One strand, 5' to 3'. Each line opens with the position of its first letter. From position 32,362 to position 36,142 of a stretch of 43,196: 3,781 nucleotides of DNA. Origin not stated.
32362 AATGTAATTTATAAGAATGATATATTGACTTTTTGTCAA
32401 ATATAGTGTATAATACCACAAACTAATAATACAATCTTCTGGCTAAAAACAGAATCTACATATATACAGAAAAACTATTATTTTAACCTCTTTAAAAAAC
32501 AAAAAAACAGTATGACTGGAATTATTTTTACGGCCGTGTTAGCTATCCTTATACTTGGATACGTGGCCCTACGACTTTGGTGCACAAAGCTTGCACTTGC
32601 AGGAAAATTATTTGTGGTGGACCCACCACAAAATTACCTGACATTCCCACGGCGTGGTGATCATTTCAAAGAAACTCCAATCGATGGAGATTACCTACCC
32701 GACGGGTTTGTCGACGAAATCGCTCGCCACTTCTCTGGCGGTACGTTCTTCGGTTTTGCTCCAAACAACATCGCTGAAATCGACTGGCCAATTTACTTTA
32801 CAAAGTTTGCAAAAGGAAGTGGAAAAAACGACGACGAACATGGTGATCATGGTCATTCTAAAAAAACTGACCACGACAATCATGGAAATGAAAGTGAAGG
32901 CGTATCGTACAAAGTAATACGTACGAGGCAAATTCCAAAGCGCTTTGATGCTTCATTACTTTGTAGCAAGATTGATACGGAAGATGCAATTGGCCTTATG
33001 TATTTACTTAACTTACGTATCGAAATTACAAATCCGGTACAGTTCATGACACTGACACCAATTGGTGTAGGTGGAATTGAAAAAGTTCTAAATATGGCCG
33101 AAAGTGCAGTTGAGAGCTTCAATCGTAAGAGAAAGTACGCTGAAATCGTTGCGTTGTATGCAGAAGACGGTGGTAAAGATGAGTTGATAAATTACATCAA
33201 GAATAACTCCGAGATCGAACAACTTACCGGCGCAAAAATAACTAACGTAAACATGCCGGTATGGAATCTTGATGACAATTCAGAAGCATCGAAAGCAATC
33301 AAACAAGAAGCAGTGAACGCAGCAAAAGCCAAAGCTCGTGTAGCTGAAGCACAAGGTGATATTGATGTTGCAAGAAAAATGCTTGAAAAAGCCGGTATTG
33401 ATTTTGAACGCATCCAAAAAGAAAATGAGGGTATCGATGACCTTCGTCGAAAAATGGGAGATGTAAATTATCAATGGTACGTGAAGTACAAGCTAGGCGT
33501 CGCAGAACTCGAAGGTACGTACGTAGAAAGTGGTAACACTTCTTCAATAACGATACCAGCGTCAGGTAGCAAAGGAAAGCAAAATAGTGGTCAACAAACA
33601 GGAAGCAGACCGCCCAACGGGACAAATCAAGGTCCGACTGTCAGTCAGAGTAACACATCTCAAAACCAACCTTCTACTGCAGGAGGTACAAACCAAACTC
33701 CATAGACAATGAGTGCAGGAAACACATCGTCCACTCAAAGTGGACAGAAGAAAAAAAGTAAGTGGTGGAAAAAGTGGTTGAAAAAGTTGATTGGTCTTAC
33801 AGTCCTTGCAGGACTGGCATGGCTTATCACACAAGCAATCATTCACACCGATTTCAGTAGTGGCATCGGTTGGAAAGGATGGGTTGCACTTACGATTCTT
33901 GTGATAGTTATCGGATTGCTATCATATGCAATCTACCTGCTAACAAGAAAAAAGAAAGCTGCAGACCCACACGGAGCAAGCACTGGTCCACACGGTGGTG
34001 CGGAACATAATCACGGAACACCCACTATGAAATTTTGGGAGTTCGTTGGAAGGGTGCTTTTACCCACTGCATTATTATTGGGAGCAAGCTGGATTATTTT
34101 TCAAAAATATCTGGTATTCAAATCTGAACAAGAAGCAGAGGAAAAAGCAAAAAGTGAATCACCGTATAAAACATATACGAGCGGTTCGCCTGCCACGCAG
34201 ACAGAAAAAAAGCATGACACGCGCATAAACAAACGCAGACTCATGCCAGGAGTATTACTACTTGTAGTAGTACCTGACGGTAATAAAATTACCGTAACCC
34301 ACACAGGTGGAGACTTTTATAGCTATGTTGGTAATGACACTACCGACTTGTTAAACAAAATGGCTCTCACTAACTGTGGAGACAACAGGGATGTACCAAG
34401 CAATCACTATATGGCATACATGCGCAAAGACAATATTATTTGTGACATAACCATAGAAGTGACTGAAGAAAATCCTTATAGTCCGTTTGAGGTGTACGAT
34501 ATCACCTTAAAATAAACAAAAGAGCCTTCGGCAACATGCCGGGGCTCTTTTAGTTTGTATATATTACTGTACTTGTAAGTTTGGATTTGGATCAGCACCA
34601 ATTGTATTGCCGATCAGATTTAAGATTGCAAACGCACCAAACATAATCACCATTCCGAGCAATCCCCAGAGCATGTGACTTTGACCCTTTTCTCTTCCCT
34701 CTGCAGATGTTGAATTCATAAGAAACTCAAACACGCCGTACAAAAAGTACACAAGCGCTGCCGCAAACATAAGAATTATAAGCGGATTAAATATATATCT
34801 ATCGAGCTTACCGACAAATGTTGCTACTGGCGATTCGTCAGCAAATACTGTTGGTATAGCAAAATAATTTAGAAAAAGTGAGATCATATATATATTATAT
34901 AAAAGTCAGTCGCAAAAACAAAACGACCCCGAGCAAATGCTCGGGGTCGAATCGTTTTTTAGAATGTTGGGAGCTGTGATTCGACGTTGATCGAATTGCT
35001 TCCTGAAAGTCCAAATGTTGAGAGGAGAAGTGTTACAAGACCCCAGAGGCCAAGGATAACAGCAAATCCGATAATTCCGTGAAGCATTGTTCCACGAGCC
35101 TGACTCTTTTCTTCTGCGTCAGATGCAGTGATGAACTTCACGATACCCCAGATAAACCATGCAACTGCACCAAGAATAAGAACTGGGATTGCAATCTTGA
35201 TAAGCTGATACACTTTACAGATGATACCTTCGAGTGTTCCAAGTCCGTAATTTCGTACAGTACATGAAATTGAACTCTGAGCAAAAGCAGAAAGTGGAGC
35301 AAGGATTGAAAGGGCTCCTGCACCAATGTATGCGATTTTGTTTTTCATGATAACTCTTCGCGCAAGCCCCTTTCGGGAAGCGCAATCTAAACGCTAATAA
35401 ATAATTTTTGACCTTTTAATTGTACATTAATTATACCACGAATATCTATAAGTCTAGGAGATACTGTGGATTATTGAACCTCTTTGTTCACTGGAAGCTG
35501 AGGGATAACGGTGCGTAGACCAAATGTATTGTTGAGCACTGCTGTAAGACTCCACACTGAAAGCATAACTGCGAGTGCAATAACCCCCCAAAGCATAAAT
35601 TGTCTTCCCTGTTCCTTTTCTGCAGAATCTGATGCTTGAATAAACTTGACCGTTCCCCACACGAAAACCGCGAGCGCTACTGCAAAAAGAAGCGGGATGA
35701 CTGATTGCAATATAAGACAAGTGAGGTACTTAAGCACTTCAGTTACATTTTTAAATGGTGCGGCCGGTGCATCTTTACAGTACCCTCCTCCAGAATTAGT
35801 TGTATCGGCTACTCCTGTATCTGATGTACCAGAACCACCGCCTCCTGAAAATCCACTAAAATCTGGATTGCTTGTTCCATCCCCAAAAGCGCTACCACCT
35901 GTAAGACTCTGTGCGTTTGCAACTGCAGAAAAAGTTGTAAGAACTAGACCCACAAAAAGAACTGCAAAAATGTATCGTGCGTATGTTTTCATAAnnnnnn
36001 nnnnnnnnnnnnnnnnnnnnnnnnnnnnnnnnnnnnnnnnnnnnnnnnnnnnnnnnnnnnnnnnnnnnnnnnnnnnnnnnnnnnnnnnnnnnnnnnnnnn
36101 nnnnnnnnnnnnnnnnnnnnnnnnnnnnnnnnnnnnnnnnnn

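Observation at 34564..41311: Array of six paralogous two-helix pilin-like (TrbC/VirB2-type) modules, three fused behind long Fn3/Ig arrays, with no secretion or pilus machinery nearby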

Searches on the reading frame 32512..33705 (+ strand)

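Call 6: search_protein_families(library=pfam, proteins=[window:32512-33705:+], max_evalue=0.01)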
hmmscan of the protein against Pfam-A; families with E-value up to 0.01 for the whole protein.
window:32512-33705:+ (397 aa): 1 family
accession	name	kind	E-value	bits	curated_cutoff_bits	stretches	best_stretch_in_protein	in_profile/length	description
PF04402.19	SIMPL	-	0.005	17.5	25.2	1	236-280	102-147/205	Protein of unknown function (DUF541)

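Call 49: search_protein_families(library=ncbifam, proteins=[window:32512-33705:+], max_evalue=0.01)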
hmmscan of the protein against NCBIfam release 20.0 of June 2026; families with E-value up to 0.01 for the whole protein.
window:32512-33705:+ (397 aa): 0 families

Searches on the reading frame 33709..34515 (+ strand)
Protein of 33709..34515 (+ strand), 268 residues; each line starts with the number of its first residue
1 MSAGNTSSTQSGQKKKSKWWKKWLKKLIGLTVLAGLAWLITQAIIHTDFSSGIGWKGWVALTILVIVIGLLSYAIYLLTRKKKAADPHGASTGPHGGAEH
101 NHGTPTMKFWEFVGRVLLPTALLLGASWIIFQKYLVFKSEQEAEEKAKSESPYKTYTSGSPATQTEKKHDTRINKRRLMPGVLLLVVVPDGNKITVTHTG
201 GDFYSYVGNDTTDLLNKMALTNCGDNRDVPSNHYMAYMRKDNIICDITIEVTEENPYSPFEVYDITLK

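Call 6: search_protein_families(library=pfam, proteins=[window:33709-34515:+], max_evalue=0.01)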
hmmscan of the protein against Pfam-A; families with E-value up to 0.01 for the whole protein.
window:33709-34515:+ (268 aa): 1 family
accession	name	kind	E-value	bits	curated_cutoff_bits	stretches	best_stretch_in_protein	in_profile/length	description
PF04277.18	OAD_gamma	-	0.0091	17.1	27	0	59-88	16-45/76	Oxaloacetate decarboxylase, gamma chain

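Call 49: search_protein_families(library=ncbifam, proteins=[window:33709-34515:+], max_evalue=0.01)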
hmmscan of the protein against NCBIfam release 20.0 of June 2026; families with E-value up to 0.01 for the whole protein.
window:33709-34515:+ (268 aa): 2 families
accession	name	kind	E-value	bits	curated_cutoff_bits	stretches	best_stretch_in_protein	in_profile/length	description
NF046005.2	near_gluc_PtsG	equivalog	8.9e-05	22.7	45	0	59-112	8-59/85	MPN207a family PTS transporter accessory protein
NF045849.1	ICE_MMCAP2_0565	equivalog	0.0001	21.9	40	0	52-87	11-46/80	Mbov_0395 family pilin-like conjugal transfer protein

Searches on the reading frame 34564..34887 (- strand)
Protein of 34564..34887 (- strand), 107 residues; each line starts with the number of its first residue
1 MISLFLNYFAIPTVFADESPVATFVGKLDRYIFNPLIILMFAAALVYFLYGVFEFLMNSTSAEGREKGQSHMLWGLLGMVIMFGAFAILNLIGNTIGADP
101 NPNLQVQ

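Call 5: search_protein_families(library=pfam, proteins=[window:34564-34887:-], max_evalue=1)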
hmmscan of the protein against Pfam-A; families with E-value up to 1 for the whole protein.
window:34564-34887:- (107 aa): 3 families
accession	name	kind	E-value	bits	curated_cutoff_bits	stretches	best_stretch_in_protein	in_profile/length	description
PF18895.5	T4SS_pilin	-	0.00052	20.5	26.6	1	32-92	12-71/71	Type IV secretion system pilin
PF04246.17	RseC_MucC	-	0.24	11.8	24.4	1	35-100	74-122/130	Positive regulator of sigma(E), RseC/MucC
PF04956.18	TrbC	-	0.27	11.9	27.9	0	4-92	18-98/98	TrbC/VIRB2 pilin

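Call 63: search_protein_families(library=phrogs, proteins=[window:34564-34887:-], max_evalue=0.01)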
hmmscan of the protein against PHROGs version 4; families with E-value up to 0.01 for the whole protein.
window:34564-34887:- (107 aa): 0 families

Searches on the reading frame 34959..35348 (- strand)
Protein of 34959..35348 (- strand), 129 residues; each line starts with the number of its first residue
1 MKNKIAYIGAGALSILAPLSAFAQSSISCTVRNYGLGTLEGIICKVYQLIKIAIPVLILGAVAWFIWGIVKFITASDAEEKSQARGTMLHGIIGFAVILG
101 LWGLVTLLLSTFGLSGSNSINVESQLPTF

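Call 5: search_protein_families(library=pfam, proteins=[window:34959-35348:-], max_evalue=1)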
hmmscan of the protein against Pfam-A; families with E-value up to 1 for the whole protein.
window:34959-35348:- (129 aa): 4 families
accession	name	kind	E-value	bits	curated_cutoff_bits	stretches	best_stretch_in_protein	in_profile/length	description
PF18895.5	T4SS_pilin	-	9.3e-09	35.7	26.6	1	37-108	3-71/71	Type IV secretion system pilin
PF10828.13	DUF2570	-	0.038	14.5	26.6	1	50-85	3-37/108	Protein of unknown function (DUF2570)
PF20563.3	DUF6773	-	0.045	14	27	1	5-121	37-156/163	Family of unknown function (DUF6773)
PF09500.16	YiiD_C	-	0.48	10.8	27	1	71-117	29-75/144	Putative thioesterase (yiiD_Cterm)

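Call 49: search_protein_families(library=ncbifam, proteins=[window:34959-35348:-], max_evalue=0.01)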
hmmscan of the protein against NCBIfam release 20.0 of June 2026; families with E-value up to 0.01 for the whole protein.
window:34959-35348:- (129 aa): 2 families
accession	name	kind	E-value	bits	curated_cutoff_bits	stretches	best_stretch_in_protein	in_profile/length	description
NF045849.1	ICE_MMCAP2_0565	equivalog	1.5e-06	27.8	40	1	46-111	13-79/80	Mbov_0395 family pilin-like conjugal transfer protein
TIGR02838.1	spore_V_AC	equivalog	0.0021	17.8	164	1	7-73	79-139/141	stage V sporulation protein AC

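Call 51: predict_structure(alignment_id=A3)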
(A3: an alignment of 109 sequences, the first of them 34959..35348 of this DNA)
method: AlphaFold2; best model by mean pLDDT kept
length: 129 residues; sequences in the alignment: 109
mean_pLDDT: 76.7   pTM: 0.52
mean pLDDT of the five models: 76.7, 74.4, 73.9, 72.4, 69.7
residues with pLDDT >= 90: 23; 70-90: 63; 50-70: 39; < 50: 4
segments of 3 or more residues with pLDDT < 50: 118-121
pLDDT, mean of each block of 10 residues (from residue 1): 68 68 57 71 83 88 90 91 88 91 85 62 55
secondary structure, 60 per line:
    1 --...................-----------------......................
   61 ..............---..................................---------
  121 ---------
elements in order: H3-21 H39-74 H78-111

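Call 54: fold_search(model_id=the predicted structure, library=pdb)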
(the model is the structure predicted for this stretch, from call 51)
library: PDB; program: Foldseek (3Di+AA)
matches with E <= 10: 334; with E <= 0.001: 0
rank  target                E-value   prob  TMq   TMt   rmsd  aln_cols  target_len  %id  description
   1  5l89_A                6.8e-01  0.87  0.40  0.54   9.1        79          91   14  Crystal structure of Rhodospirillum rubrum Rru_A0973 mutant E32A (released 2016-08-31)
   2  5da5_b                7.6e-01  0.89  0.41  0.57   7.7        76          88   10  Crystal structure of Rhodospirillum rubrum Rru_A0973 (released 2016-08-10)
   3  6suw_V                8.1e-01  0.87  0.41  0.58   7.8        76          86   10  Crystal structure of Rhodospirillum rubrum Rru_A0973 E31A variant (released 2020-09-23)
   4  5l89_H                8.1e-01  0.85  0.40  0.55   9.1        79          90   14  Crystal structure of Rhodospirillum rubrum Rru_A0973 mutant E32A (released 2016-08-31)
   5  6cnn_A                8.6e-01  0.72  0.45  0.18  12.3       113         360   13  Cryo-EM structure of the human SK4/calmodulin channel complex in the Ca2+ bound state I (released 2018-05-02)
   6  5l8b_F                9.8e-01  0.84  0.39  0.56   8.4        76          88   13  Crystal structure of Rhodospirillum rubrum Rru_A0973 mutant E62A (released 2016-08-31)
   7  5da5_S                9.8e-01  0.84  0.40  0.56   8.4        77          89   13  Crystal structure of Rhodospirillum rubrum Rru_A0973 (released 2016-08-10)
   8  6lqg_D                9.8e-01  0.30  0.32  0.38  10.1        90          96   19  Human gamma-secretase in complex with small molecule Avagacestat (released 2021-01-27)
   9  5da5_A                1.0e+00  0.80  0.40  0.55   9.1        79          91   13  Crystal structure of Rhodospirillum rubrum Rru_A0973 (released 2016-08-10)
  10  5l8b_B                1.1e+00  0.89  0.40  0.56   3.8        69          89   12  Crystal structure of Rhodospirillum rubrum Rru_A0973 mutant E62A (released 2016-08-31)
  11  6sv1_M                1.1e+00  0.82  0.40  0.57   7.7        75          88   12  Crystal structure of Rhodospirillum rubrum Rru_A0973 E34A variant (released 2020-09-23)
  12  6sv1_A                1.1e+00  0.82  0.40  0.55   7.8        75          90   12  Crystal structure of Rhodospirillum rubrum Rru_A0973 E34A variant (released 2020-09-23)
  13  5l8g_b                1.2e+00  0.82  0.40  0.57   7.8        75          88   11  Crystal structure of Rhodospirillum rubrum Rru_A0973 mutant H65A (released 2016-08-31)
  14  5l8b_d                1.2e+00  0.77  0.40  0.56   8.3        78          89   13  Crystal structure of Rhodospirillum rubrum Rru_A0973 mutant E62A (released 2016-08-31)
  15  5da5_P                1.2e+00  0.77  0.40  0.55   8.4        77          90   13  Crystal structure of Rhodospirillum rubrum Rru_A0973 (released 2016-08-10)
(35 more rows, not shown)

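Call 63: search_protein_families(library=phrogs, proteins=[window:34959-35348:-], max_evalue=0.01)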
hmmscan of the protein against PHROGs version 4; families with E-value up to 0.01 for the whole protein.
window:34959-35348:- (129 aa): 0 families

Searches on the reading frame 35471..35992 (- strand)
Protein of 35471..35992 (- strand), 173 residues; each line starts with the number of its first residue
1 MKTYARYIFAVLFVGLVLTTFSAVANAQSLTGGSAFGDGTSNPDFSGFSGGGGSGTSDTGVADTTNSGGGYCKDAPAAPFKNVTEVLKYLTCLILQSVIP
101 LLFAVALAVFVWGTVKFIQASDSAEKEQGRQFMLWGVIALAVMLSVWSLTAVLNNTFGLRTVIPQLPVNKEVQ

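Call 5: search_protein_families(library=pfam, proteins=[window:35471-35992:-], max_evalue=1)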
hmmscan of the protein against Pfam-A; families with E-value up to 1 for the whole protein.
window:35471-35992:- (173 aa): 5 families
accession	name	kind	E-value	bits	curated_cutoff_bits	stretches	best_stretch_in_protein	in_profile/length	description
PF18895.5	T4SS_pilin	-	3.7e-07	30.5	26.6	1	94-152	12-70/71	Type IV secretion system pilin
PF18920.5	DUF5671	-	0.00022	21.5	28.4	1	103-158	52-107/132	Domain of unknown function (DUF5671)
PF10951.13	DUF2776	-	0.025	14.3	26.1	1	101-168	229-296/348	Protein of unknown function (DUF2776)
PF12725.13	DUF3810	-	0.12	12.2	28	1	80-149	6-73/311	Protein of unknown function (DUF3810)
PF06687.17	SUR7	-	0.32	11.1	29.6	0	4-146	105-200/201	SUR7/PalI family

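Call 63: search_protein_families(library=phrogs, proteins=[window:35471-35992:-], max_evalue=0.01)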
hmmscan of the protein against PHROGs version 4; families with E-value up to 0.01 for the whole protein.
window:35471-35992:- (173 aa): 0 families
